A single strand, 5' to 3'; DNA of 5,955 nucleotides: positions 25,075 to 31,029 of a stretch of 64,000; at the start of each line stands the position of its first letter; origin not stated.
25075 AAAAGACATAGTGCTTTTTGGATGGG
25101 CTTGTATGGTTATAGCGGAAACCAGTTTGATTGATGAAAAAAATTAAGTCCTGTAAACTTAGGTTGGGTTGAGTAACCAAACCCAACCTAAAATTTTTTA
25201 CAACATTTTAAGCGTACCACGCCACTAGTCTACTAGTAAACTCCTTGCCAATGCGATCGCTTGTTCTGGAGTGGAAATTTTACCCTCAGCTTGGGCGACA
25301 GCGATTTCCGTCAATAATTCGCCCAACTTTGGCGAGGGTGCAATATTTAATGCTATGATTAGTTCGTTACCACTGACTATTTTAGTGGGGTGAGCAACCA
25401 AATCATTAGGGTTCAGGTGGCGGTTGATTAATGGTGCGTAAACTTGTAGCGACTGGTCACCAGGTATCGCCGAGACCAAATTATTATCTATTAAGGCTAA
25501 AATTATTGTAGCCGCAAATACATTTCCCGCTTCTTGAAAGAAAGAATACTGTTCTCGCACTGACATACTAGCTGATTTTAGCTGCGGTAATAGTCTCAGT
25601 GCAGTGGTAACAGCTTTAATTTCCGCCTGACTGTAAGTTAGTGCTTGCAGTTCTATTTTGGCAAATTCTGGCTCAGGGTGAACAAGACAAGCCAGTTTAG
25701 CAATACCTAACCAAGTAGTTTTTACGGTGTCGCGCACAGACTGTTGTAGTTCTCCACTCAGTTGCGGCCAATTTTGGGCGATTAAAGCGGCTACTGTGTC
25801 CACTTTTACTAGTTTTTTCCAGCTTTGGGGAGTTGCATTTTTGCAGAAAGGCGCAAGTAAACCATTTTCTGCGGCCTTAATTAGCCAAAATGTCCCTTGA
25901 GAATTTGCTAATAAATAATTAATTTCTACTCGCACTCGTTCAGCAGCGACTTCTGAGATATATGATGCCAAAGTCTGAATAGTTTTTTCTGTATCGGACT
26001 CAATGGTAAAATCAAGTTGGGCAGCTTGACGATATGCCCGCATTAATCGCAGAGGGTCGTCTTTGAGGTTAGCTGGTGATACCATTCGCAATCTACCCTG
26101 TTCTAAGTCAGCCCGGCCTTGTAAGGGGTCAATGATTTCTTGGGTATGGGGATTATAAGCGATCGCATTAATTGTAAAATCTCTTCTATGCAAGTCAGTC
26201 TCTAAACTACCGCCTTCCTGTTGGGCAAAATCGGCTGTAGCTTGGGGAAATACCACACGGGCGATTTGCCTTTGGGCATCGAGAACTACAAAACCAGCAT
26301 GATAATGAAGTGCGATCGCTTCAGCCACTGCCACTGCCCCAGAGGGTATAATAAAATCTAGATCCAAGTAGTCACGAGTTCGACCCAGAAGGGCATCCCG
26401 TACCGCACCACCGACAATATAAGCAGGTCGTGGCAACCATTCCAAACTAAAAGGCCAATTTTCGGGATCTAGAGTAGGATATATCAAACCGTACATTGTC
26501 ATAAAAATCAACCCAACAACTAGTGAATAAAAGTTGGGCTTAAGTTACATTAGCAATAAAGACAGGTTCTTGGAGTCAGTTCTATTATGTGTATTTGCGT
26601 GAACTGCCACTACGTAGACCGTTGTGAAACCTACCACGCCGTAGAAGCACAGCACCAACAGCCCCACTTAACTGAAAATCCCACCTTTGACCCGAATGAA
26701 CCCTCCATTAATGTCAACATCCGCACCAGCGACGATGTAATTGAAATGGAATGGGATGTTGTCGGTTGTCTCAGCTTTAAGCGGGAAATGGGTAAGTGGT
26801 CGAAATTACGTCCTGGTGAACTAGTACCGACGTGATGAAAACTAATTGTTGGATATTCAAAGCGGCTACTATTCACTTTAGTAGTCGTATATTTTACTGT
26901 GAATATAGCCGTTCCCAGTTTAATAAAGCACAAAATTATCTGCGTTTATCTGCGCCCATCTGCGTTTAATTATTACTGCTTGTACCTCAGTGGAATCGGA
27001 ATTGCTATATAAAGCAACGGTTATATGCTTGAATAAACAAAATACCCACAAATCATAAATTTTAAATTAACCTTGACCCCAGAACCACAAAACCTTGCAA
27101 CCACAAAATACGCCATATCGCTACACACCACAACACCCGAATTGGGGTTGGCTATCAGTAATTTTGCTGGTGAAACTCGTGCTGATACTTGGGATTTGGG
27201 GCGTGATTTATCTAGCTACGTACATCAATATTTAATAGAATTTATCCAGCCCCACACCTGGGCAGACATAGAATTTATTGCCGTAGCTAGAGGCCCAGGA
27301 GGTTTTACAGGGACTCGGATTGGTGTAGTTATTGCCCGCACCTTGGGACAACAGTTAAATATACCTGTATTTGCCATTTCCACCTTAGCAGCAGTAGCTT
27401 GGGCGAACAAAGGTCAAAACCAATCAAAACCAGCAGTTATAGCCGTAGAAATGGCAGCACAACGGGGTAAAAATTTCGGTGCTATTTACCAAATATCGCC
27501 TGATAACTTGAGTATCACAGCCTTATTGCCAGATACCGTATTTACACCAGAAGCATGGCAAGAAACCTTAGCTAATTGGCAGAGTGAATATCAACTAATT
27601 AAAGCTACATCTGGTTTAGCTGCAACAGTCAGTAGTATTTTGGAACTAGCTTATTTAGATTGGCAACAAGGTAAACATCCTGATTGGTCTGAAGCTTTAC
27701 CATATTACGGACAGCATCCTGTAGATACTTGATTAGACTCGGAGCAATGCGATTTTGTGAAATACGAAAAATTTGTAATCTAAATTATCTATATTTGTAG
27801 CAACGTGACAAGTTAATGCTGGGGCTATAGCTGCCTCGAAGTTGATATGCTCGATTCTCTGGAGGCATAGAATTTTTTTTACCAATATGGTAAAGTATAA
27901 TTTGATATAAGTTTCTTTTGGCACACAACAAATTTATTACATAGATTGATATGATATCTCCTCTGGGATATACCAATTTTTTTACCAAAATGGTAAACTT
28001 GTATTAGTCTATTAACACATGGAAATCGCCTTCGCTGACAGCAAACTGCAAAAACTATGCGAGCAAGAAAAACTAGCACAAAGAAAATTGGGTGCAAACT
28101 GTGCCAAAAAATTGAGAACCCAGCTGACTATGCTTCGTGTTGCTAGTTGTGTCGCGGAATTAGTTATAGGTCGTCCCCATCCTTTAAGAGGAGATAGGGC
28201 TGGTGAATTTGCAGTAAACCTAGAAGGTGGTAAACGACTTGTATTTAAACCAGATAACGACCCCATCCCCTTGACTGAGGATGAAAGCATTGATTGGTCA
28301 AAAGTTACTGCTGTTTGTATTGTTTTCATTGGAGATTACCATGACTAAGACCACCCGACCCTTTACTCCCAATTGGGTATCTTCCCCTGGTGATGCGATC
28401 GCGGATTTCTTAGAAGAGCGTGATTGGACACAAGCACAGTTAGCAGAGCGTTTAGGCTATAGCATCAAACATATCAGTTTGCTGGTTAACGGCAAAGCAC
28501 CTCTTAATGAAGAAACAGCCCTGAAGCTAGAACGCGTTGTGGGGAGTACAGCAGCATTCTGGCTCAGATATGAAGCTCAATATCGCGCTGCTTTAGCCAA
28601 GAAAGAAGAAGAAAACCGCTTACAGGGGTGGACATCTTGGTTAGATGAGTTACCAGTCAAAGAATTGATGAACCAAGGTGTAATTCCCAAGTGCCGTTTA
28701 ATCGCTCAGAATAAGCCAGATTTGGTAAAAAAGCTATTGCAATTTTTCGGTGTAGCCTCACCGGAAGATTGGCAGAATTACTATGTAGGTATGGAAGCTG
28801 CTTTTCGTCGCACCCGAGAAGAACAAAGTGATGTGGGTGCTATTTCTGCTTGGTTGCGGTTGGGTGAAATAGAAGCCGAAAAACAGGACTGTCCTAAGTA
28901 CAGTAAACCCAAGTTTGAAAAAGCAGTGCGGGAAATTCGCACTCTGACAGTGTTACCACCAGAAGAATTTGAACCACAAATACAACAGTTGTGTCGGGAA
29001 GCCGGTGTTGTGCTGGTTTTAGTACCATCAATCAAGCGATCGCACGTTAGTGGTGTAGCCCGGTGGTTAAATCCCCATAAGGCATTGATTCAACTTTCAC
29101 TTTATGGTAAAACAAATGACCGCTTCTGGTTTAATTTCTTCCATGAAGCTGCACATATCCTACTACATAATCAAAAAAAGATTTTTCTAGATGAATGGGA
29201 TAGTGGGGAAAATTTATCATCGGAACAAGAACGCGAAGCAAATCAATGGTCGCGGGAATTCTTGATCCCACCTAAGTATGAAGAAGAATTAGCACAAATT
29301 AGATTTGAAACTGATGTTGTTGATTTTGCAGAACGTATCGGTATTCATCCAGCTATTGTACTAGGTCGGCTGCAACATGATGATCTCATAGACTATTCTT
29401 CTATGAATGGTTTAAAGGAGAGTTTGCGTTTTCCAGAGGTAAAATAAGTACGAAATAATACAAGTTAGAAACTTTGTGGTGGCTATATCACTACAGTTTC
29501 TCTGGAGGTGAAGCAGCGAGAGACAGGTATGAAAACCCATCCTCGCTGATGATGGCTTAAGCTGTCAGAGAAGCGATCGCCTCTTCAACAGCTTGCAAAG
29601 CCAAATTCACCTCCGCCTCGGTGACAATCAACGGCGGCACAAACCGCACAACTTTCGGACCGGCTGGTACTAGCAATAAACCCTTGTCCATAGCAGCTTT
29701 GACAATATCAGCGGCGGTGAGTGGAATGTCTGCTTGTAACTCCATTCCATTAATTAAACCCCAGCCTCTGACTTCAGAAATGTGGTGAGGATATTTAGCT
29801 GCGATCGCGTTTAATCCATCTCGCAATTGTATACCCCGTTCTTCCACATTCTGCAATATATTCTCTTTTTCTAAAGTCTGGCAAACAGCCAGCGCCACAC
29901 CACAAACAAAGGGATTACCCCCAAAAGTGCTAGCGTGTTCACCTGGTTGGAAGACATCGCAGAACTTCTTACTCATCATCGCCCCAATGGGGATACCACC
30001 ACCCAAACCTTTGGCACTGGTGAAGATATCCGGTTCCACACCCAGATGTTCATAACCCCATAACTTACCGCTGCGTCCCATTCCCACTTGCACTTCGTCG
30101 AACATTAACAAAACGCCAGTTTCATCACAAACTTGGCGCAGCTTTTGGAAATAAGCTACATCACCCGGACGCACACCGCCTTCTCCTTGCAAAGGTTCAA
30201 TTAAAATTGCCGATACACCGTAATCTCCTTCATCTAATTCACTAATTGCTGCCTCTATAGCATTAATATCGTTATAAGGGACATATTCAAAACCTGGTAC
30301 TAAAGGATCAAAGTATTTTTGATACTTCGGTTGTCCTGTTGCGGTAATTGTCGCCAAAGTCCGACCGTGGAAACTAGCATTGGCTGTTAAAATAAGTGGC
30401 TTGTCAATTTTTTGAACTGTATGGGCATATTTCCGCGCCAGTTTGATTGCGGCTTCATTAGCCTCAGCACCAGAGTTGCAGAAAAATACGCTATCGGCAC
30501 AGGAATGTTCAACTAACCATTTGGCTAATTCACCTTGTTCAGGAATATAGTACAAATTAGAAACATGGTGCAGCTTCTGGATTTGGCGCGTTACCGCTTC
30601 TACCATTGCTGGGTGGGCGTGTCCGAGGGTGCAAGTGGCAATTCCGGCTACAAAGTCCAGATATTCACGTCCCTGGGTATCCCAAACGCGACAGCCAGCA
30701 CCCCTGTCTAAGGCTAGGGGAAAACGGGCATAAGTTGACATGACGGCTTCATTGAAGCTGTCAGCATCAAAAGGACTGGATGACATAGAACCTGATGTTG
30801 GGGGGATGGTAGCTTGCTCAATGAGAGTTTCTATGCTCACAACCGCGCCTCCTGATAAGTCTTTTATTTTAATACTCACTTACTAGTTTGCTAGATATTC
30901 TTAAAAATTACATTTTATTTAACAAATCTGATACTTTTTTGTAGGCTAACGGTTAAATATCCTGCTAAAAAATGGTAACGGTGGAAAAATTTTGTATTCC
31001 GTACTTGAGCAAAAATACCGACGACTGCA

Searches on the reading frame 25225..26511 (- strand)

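Call 85: search_protein_families(library=pfam, proteins=[window:25225-26511:-], max_evalue=0.00001)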
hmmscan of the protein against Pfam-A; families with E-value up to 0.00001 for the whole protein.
window:25225-26511:- (428 aa): 3 families
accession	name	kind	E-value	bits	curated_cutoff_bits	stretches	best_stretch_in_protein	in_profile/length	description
PF01743.26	PolyA_pol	-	1.2e-21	77.8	23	1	30-142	1-126/126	Poly A polymerase head domain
PF13735.12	tRNA_NucTran2_2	-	3.6e-13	50.2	27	1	268-419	8-145/149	tRNA nucleotidyltransferase domain 2 putative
PF12627.12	PolyA_pol_RNAbd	-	1.1e-12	47.9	22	1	167-224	1-58/64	Probable RNA and SrmB- binding site of polymerase A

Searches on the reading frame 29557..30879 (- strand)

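Call 85: search_protein_families(library=pfam, proteins=[window:29557-30879:-], max_evalue=0.00001)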
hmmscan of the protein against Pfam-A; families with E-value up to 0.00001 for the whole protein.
window:29557-30879:- (440 aa): 1 family
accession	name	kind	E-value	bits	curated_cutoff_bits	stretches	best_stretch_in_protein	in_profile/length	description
PF00202.27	Aminotran_3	-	3.2e-120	401.9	30.5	1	51-435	7-403/403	Aminotransferase class-III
